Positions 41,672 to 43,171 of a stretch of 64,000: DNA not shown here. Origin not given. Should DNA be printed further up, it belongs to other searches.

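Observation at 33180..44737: LuxC/LuxE-like gene pair inside a 10-kb co-oriented block with GT4, a MacB-like ABC exporter and PQQ-like propellers, bracketed by the repeated structured elements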

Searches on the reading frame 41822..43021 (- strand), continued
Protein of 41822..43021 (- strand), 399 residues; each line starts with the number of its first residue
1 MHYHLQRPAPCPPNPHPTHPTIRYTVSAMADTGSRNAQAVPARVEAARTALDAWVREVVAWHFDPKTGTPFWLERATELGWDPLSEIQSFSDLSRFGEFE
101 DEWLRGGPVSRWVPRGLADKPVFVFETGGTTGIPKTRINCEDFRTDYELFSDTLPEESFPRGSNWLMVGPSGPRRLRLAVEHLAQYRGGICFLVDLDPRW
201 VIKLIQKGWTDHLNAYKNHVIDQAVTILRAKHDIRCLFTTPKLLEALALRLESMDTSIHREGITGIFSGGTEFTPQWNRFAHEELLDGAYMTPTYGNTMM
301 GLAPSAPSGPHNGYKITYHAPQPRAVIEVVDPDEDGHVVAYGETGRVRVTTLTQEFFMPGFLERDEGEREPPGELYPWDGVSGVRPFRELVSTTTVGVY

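Call 43: get_annotated_region(hit=H3, flank=7000)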
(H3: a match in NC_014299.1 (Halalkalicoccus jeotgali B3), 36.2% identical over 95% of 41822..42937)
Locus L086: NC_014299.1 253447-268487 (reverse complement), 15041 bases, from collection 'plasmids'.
description: Halalkalicoccus jeotgali B3 plasmid 2, complete sequence
organism: Halalkalicoccus jeotgali B3 (NCBI taxid 795797)
taxonomy: Archaea; Euryarchaeota; Halobacteria; Halobacteriales; Halococcaceae; Halalkalicoccus; Halalkalicoccus jeotgali; Halalkalicoccus jeotgali B3
host: -; source: -; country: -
typing (MOB-suite, as given by PLSDB): conjugative; relaxase MOBP; mating-pair formation MPF_T
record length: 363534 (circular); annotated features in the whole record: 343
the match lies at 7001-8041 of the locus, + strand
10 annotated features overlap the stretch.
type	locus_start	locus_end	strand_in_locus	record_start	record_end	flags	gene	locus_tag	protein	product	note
CDS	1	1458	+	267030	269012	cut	-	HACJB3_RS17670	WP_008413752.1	primary-amine oxidase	-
CDS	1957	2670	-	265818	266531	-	-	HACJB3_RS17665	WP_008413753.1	haloacid dehalogenase type II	GO:0006805 - xenobiotic metabolic process [Evidence IEA]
CDS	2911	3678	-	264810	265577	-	-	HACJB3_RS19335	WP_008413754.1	IclR family transcriptional regulator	GO:0006355 - regulation of DNA-templated transcription [Evidence IEA]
CDS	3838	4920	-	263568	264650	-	-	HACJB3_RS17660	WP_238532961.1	transposase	-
CDS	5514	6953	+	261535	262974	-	-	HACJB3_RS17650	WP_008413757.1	sodium:solute symporter family protein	-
CDS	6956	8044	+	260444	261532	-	-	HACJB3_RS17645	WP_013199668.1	hypothetical protein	-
CDS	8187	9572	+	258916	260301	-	-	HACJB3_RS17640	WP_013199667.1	aldehyde dehydrogenase family protein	-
CDS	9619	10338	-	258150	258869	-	-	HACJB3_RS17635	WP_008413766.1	SDR family NAD(P)-dependent oxidoreductase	-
CDS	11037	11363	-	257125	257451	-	-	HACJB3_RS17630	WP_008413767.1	hypothetical protein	-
CDS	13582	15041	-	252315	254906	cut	-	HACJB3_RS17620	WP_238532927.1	penicillin acylase family protein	-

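Call 44: get_annotated_region(hit=H4, flank=7000)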
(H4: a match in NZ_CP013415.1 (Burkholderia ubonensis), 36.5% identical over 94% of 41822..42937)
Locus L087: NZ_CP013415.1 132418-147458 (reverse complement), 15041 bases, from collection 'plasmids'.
description: Burkholderia ubonensis strain MSMB2035 plasmid pMSMB2035, complete sequence
organism: Burkholderia ubonensis (NCBI taxid 101571)
taxonomy: Bacteria; Pseudomonadota; Betaproteobacteria; Burkholderiales; Burkholderiaceae; Burkholderia; Burkholderia ubonensis
host: -; source: soil; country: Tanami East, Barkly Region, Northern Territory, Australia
typing (MOB-suite, as given by PLSDB): conjugative; replicon rep_cluster_430; relaxase MOBF,MOBP; mating-pair formation MPF_F
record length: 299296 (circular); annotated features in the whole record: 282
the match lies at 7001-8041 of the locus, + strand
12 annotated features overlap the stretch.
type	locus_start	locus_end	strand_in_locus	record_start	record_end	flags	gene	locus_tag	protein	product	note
CDS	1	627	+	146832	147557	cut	-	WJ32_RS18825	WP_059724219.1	autoinducer binding domain-containing protein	-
CDS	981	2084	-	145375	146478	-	-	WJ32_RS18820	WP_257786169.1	3-deoxy-7-phosphoheptulonate synthase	GO:0009423 - chorismate biosynthetic process [Evidence IEA]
CDS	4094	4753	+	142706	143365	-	-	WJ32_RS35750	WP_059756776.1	isochorismatase family protein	-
CDS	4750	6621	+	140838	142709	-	-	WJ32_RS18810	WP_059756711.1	anthranilate synthase family protein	-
CDS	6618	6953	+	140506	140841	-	-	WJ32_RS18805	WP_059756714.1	hypothetical protein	-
CDS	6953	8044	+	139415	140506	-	-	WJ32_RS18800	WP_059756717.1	AMP-binding protein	-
CDS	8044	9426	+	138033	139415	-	-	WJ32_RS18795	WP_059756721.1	aldehyde dehydrogenase family protein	-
CDS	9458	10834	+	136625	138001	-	-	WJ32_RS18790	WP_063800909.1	FAD-binding oxidoreductase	-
CDS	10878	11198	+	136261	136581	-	-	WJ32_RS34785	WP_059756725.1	phosphopantetheine-binding protein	-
CDS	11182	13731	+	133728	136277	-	-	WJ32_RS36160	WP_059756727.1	beta-ketoacyl synthase N-terminal-like domain-containing protein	-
CDS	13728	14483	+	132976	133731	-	-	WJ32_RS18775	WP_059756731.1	alpha/beta fold hydrolase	-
CDS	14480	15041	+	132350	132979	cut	-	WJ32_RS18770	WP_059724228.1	pyridoxal 5'-phosphate synthase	GO:0008615 - pyridoxine biosynthetic process [Evidence IEA]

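Call 45: get_annotated_region(hit=H8, flank=7000)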
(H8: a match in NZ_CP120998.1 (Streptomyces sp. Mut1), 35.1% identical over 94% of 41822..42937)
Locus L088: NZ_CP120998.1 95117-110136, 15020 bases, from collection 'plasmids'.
description: Streptomyces sp. Mut1 plasmid unnamed1
organism: Streptomyces sp. Mut1 (NCBI taxid 3033811)
taxonomy: Bacteria; Actinomycetota; Actinomycetes; Kitasatosporales; Streptomycetaceae; Streptomyces; Streptomyces sp. Mut1
host: -; source: -; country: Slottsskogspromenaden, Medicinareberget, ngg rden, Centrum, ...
typing (MOB-suite, as given by PLSDB): non-mobilizable; replicon rep_cluster_1910
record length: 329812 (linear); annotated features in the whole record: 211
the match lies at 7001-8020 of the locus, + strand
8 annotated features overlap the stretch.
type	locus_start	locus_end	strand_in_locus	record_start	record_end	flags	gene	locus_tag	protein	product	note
CDS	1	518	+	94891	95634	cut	-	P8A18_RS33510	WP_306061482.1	metallophosphoesterase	-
CDS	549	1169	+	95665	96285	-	-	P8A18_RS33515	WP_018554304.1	LysE family translocator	-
CDS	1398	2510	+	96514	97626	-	trpS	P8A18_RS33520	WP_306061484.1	tryptophan--tRNA ligase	GO:0006436 - tryptophanyl-tRNA aminoacylation [Evidence IEA]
CDS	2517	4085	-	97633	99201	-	-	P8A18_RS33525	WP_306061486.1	bifunctional 3-(3-hydroxy-phenyl)propionate/3-hydroxycinnamic acid hydroxylase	-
CDS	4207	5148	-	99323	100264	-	-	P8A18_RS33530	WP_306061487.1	hypothetical protein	-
CDS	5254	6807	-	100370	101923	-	-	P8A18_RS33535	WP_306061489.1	FAD-dependent monooxygenase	-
CDS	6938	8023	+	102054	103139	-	-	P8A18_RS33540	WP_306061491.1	arylcarboxylate reductase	-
CDS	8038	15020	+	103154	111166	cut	-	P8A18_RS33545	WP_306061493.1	type I polyketide synthase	-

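Call 69: search_protein_representatives(protein=window:41822-42937:-)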
Query: 371 residues. Proteins with E-value up to 0.001 (for the whole library): 1531; up to 1e-10: 992; up to 1e-30: 308. The best 150 are listed.
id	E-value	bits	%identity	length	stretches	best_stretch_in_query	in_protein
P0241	5.0e-145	499.6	62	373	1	10-371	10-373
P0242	9.9e-138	475.6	85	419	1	66-298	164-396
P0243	9.5e-129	446.0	78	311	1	19-258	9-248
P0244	2.3e-122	425.0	67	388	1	23-318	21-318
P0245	2.1e-114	398.8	84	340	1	165-371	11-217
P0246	1.1e-113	396.5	67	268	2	12-207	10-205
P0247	9.6e-108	376.9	57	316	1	60-371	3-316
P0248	1.6e-107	376.1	73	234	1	139-371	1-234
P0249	1.1e-100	353.6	69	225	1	9-222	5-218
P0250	8.0e-100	350.8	63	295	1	12-249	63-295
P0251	4.9e-98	344.9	62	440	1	82-341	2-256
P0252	8.3e-97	340.9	59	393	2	131-371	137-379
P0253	2.4e-96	339.3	57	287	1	82-371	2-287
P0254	7.0e-95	334.5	56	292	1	45-321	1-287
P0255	2.0e-94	333.0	68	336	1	60-296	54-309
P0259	9.9e-90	317.6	42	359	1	21-371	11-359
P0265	5.6e-86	305.2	44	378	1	14-360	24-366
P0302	7.9e-62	225.7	46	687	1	9-270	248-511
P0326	2.4e-54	201.1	39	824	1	29-371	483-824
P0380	5.9e-45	170.1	35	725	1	21-371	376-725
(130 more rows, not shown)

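Call 71: search_protein_families(library=pfam, proteins=[P0326, P0380, P0302, P0241, P0259, P0265], max_evalue=0.001)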
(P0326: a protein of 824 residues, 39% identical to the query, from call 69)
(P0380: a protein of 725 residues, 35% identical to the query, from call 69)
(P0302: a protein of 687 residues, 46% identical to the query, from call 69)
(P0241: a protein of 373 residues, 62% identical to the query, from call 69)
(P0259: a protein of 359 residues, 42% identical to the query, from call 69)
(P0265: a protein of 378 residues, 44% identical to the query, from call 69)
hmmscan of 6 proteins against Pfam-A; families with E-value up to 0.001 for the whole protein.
P0326 (824 aa): 2 families
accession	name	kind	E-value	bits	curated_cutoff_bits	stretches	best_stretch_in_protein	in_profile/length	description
PF00202.27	Aminotran_3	-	6.7e-82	275.8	30.5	1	32-437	11-403/403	Aminotransferase class-III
PF00501.34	AMP-binding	-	7.5e-12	45.2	29.9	1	654-774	248-375/384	AMP-binding enzyme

P0380 (725 aa): 3 families
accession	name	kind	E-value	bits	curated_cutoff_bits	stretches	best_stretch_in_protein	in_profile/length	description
PF08240.17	ADH_N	-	8.8e-27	93.8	23.5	1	24-134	1-104/104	Alcohol dehydrogenase GroES-like domain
PF00107.32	ADH_zinc_N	-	7.9e-21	74.8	31.8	1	173-293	1-124/129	Zinc-binding dehydrogenase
PF00501.34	AMP-binding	-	2.8e-07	30.1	29.9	1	551-674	246-374/384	AMP-binding enzyme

P0302 (687 aa): 0 families

P0241 (373 aa): 1 family
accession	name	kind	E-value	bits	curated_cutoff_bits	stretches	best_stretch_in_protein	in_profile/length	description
PF00501.34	AMP-binding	-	8.1e-07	28.6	29.9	1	202-304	253-363/384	AMP-binding enzyme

P0259 (359 aa): 1 family
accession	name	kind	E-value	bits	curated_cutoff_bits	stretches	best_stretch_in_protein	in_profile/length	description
PF00501.34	AMP-binding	-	1.9e-06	27.4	29.9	1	165-309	223-374/384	AMP-binding enzyme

P0265 (378 aa): 1 family
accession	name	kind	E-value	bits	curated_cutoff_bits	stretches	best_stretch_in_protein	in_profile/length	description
PF00501.34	AMP-binding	-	0.00034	20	29.9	1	207-313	247-361/384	AMP-binding enzyme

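Call 78: search_protein_families(library=pfam, proteins=[L080:6705-7739:+, L080:12373-13545:+, L080:13701-15005:+, L082:6270-7757:-, L082:10887-11906:-, L082:11934-13946:-, L083:10900-12276:+, L083:6463-7341:-, L083:13153-14709:-, L032:9186-9707:+], max_evalue=0.001)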
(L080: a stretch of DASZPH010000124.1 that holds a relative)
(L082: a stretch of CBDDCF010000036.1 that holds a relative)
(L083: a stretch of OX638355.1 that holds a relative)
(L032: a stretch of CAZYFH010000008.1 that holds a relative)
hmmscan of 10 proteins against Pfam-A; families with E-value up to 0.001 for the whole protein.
L080:6705-7739:+ (344 aa): 2 families
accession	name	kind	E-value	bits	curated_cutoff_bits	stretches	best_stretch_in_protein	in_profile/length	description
PF20296.3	MTaX1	-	2.6e-17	63.8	25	1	50-160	4-111/111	Methylase-associated X1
PF13391.12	HNH_2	-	3.3e-10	40.1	21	1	230-278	1-65/66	HNH endonuclease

L080:12373-13545:+ (390 aa): 6 families
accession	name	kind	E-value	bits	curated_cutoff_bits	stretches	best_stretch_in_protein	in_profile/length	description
PF13570.13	Beta-prop_ACSF4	-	1.3e-55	189.5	133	3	131-331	20-223/329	Beta-alanine-activating enzyme, beta-propeller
PF13360.13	PQQ_2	-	1.5e-42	146.3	27.6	2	70-276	14-233/233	Outer membrane protein assembly factor BamB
PF01011.28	PQQ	-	4.6e-18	65.7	26.7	0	78-119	45-86/595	Glucose/ethanol/alcohol dehydrogenase, beta-propeller domain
PF25292.1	Beta-prop_CGLA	-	8.3e-07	29.2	26.8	0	170-212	44-85/316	Lambda-carrageenase beta-propeller domain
PF24807.1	WD40_CDC20-Fz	-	0.00029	20.7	200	0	217-355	70-215/292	CDC20/Fizzy WD40 domain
PF14435.11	SUKH-4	-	0.00034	21.2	25.5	0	113-150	62-99/179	SUKH-4 immunity protein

L080:13701-15005:+ (434 aa): 2 families
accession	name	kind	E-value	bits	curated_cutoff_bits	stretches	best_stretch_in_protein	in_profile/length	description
PF04055.27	Radical_SAM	-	4.6e-21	76.1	29.5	1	49-220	2-163/166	Radical SAM superfamily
PF06969.22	HemN_C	-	1.1e-07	32.3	24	1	351-414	2-66/67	HemN C-terminal domain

L082:6270-7757:- (495 aa): 1 family
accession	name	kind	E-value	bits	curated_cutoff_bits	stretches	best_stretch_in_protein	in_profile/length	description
PF05147.19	LANC_like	-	4.6e-25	88.4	23.2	1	105-385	3-261/350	Lanthionine synthetase C-like protein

L082:10887-11906:- (339 aa): 7 families
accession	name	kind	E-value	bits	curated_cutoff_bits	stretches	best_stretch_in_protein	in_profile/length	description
PF01436.27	NHL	-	3e-22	77.9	20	1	212-239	1-28/28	NHL repeat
PF17170.10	DUF5128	-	6e-09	36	22.9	1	172-248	53-127/321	6-bladed beta-propeller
PF08450.18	SGL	-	8.6e-09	35.8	26.3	0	109-145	186-217/246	SMP-30/Gluconolactonase/LRE-like region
PF07494.17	Reg_prop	-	1.6e-08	34.2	20.4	0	108-123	8-21/24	Two component regulator propeller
PF13449.12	Phytase-like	-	3e-05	24.5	27.6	0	212-249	67-104/284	Esterase-like activity of phytase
PF25021.1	TEN_NHL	-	5.4e-05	22.8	27.1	0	159-179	327-347/357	Teneurin NHL domain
PF06739.17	SBBP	-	5.5e-05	23.5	20.5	0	102-122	7-28/38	Beta-propeller repeat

L082:11934-13946:- (670 aa): 2 families
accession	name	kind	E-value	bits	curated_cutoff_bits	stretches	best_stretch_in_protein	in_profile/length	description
PF01011.28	PQQ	-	2.3e-179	598.4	26.7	1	34-643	1-595/595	Glucose/ethanol/alcohol dehydrogenase, beta-propeller domain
PF13360.13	PQQ_2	-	1.5e-15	57.9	27.6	2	55-163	88-190/233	Outer membrane protein assembly factor BamB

L083:10900-12276:+ (458 aa): 1 family
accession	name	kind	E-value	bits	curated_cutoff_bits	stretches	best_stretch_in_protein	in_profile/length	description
PF00909.26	Ammonium_transp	-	2.2e-116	389.3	23.2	1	50-454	1-399/399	Ammonium Transporter Family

L083:6463-7341:- (292 aa): 2 families
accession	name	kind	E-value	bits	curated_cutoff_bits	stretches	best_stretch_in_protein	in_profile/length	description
PF08450.18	SGL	-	7.1e-35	121.2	26.3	1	24-264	2-243/246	SMP-30/Gluconolactonase/LRE-like region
PF01731.26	Arylesterase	-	0.00055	20.5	21.3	0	127-170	34-76/86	Arylesterase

L083:13153-14709:- (518 aa): 0 families

L032:9186-9707:+ (173 aa): 1 family
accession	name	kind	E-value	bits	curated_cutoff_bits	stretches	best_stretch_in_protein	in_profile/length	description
PF14347.11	DUF4399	-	1e-17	64.7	28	1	79-168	2-89/91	Domain of unknown function (DUF4399)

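Call 89: search_solved_structures(query=A2, max_evalue=10)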
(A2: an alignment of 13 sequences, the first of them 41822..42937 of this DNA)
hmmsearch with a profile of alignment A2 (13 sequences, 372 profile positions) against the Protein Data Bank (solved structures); distinct sequences matched with E-value up to 10: 9.
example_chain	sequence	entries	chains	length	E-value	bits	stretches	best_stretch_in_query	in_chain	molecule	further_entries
3hgu_A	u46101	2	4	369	5e-45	157.2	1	22-363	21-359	EhpF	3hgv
3l2k_A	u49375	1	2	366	5.5e-45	157.1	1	22-363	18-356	EhpF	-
2qvz_X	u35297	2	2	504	0.017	17.2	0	90-112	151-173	4-Chlorobenzoate CoA Ligase/Synthetase | 4-Chlorobenzoate CoA Ligase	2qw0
2qvx_X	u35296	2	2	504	0.024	16.8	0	90-112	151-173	4-Chlorobenzoate CoA Ligase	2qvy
3dlp_X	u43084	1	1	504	0.032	16.4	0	90-112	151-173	4-Chlorobenzoate CoA Ligase/Synthetase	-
1t5d_X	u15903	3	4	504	0.034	16.3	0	90-112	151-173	4-chlorobenzoyl CoA ligase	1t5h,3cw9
3cw8_X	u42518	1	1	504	0.036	16.2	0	90-112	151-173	4-chlorobenzoyl CoA ligase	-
5i2u_A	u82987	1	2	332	0.14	14.2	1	40-119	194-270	Cellulase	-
1el6_A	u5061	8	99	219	1.1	11.3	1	70-159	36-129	BASEPLATE STRUCTURAL PROTEIN GP11 | Baseplate wedge protein gp11 | gp11, baseplate wedge protein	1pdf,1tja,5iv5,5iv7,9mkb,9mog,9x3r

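Call 91: get_annotated_region(hit=H14, flank=8000)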
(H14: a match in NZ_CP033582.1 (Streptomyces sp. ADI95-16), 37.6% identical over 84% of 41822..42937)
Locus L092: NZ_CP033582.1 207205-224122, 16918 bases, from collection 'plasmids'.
description: Streptomyces sp. ADI95-16 plasmid pADI95-16a, complete sequence
organism: Streptomyces sp. ADI95-16 (NCBI taxid 1522758)
taxonomy: Bacteria; Actinomycetota; Actinomycetes; Kitasatosporales; Streptomycetaceae; Streptomyces; Streptomyces sp. ADI95-16
host: -; source: -; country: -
typing (MOB-suite, as given by PLSDB): non-mobilizable
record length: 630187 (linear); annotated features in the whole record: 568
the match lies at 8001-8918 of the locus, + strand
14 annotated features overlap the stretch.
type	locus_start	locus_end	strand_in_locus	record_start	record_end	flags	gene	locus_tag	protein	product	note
CDS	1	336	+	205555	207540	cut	-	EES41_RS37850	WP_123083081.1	FAD/NAD(P)-binding protein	-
CDS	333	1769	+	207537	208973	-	pcaB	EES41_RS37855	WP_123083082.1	3-carboxy-cis,cis-muconate cycloisomerase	-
CDS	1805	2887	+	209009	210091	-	-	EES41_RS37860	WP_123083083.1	alkene reductase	-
CDS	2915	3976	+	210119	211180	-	-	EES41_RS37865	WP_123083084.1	class I SAM-dependent methyltransferase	-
CDS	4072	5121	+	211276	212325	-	-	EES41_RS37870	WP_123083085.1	helix-turn-helix domain-containing protein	-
CDS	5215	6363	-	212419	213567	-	-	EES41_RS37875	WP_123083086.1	FAD-dependent monooxygenase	-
CDS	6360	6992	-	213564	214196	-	-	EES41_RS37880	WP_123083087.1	hypothetical protein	-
CDS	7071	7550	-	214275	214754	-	-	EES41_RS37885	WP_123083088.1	carboxymuconolactone decarboxylase family protein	-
CDS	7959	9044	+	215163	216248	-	-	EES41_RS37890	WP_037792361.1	AMP-binding protein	-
CDS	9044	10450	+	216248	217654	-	-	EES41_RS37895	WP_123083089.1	aldehyde dehydrogenase family protein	-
CDS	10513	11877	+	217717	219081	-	-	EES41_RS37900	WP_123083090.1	3-deoxy-7-phosphoheptulonate synthase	GO:0009073 - aromatic amino acid family biosynthetic process [Evidence IEA]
CDS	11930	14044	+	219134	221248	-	pabB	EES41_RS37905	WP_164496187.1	aminodeoxychorismate synthase component I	GO:0009396 - folic acid-containing compound biosynthetic process [Evidence IEA]; GO:0008153 - para-aminobenzoic acid ...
CDS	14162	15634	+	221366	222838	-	-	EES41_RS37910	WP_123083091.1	AMP-binding protein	-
CDS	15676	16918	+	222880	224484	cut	-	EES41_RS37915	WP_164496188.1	AMP-binding protein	-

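Call 92: get_annotated_region(hit=H2, flank=6000)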
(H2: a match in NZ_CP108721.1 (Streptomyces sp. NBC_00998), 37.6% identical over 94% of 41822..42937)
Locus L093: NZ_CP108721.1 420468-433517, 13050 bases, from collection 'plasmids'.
description: Streptomyces sp. NBC_00998 plasmid unnamed1, complete sequence
organism: Streptomyces sp. NBC_00998 (NCBI taxid 2903712)
taxonomy: Bacteria; Actinomycetota; Actinomycetes; Kitasatosporales; Streptomycetaceae; Streptomyces; Streptomyces sp. NBC 00998
host: -; source: -; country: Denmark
typing (MOB-suite, as given by PLSDB): non-mobilizable
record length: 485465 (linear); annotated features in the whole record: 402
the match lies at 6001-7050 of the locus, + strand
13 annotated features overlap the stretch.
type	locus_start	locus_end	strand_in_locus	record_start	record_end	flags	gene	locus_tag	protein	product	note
CDS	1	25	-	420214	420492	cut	-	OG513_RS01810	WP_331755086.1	hypothetical protein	-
CDS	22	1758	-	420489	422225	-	-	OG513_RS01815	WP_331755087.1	carbamoyltransferase C-terminal domain-containing protein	-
CDS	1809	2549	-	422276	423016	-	-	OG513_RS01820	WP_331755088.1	SDR family oxidoreductase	-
CDS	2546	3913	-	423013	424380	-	-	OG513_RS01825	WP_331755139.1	aldehyde dehydrogenase family protein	-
CDS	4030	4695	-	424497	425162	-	-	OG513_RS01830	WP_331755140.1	cyclase family protein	GO:0019441 - tryptophan catabolic process to kynurenine [Evidence IEA]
CDS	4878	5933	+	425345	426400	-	aroF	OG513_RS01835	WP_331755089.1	3-deoxy-7-phosphoheptulonate synthase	GO:0009423 - chorismate biosynthetic process [Evidence IEA]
CDS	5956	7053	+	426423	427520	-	-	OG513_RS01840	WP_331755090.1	phenazine biosynthesis protein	-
CDS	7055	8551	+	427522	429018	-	-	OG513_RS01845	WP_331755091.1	isochorismate synthase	GO:0009234 - menaquinone biosynthetic process [Evidence IEA]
CDS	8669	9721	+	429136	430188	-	-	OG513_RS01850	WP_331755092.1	zinc-binding dehydrogenase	-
CDS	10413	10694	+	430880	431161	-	-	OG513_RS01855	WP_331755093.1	hypothetical protein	-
CDS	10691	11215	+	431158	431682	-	-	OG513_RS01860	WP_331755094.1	sigma-70 family RNA polymerase sigma factor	GO:0006352 - DNA-templated transcription initiation [Evidence IEA]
CDS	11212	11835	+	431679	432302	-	-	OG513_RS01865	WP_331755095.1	hypothetical protein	-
CDS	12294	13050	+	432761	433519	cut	-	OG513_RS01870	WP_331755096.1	hypothetical protein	-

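Call 95: search_protein_families(library=padloc, proteins=[window:41822-42937:-], max_evalue=0.001)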
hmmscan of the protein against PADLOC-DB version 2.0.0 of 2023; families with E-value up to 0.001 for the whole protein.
window:41822-42937:- (371 aa): 0 families
